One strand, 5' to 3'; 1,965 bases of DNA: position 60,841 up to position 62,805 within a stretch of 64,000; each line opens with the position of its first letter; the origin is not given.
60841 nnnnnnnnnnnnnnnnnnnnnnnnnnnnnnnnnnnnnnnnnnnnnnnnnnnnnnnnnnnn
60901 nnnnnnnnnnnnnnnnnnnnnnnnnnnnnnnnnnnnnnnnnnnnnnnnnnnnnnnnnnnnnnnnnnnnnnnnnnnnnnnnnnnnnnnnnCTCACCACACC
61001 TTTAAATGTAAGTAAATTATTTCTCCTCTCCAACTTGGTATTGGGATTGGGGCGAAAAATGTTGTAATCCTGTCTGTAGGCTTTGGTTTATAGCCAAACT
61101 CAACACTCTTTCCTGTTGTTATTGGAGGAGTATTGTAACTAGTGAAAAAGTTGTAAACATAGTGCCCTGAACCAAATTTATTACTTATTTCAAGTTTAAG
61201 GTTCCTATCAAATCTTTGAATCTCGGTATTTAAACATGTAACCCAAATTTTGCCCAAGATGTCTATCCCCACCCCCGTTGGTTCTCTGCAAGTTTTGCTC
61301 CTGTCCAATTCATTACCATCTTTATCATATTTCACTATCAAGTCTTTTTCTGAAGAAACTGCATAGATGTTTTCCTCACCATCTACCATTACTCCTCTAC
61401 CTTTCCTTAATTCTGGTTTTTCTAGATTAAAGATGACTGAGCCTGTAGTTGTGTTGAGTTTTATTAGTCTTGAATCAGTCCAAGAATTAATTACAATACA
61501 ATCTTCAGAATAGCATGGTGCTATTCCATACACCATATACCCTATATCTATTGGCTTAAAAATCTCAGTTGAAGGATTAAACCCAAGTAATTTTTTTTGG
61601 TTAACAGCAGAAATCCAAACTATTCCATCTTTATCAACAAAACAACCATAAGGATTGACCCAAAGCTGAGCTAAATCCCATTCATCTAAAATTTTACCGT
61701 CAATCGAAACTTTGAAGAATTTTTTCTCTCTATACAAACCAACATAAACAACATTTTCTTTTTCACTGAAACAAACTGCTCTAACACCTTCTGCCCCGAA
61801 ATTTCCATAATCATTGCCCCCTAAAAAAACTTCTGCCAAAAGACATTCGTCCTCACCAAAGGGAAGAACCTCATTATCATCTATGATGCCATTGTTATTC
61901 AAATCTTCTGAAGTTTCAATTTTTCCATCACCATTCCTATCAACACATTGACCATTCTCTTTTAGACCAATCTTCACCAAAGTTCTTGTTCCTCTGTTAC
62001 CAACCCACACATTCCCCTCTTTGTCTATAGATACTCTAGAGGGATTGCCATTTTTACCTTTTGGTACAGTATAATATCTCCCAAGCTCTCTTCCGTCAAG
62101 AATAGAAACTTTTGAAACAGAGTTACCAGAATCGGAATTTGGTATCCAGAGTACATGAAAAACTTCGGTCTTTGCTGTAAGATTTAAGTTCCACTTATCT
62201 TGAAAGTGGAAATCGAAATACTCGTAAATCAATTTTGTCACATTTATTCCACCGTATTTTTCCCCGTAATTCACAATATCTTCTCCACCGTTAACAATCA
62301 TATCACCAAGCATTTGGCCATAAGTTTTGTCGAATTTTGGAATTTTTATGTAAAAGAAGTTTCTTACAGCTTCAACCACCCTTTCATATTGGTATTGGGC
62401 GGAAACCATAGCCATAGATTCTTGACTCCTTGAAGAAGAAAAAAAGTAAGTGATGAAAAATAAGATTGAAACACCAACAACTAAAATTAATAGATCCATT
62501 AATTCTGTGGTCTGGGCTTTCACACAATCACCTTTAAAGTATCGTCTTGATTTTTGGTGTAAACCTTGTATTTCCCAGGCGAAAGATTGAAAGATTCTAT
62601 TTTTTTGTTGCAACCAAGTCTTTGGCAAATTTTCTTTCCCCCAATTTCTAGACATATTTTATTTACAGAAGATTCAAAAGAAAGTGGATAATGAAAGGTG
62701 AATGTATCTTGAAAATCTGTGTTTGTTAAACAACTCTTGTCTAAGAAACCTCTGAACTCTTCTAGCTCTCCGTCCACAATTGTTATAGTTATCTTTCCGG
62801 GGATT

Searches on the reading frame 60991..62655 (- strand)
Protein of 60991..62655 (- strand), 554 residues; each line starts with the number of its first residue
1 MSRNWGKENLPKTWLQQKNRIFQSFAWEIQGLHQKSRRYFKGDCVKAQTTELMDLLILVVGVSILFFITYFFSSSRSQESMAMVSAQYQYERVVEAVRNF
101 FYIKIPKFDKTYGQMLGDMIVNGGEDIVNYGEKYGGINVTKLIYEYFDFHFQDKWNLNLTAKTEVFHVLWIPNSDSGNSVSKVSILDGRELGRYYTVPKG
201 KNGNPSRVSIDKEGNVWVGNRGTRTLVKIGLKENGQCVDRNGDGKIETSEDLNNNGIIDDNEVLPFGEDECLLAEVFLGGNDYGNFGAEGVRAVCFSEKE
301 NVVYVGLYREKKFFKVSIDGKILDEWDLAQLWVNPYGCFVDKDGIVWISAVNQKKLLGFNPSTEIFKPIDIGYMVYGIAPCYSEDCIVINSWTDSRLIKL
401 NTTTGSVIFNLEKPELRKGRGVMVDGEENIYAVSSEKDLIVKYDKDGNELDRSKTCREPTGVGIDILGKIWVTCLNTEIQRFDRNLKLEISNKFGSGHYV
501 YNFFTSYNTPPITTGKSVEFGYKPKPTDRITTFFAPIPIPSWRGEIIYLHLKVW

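Call 10: search_protein_families(library=pfam, proteins=[window:60991-62655:-])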
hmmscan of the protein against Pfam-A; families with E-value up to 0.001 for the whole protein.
window:60991-62655:- (554 aa): 2 families
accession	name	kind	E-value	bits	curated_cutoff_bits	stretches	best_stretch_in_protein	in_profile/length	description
PF22701.2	Mala_s_1-like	-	3e-07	30.8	27.5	0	291-385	90-181/195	Mal s 1 allergenic protein-like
PF08450.18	SGL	-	2.7e-06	27.6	26.3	0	295-372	140-223/246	SMP-30/Gluconolactonase/LRE-like region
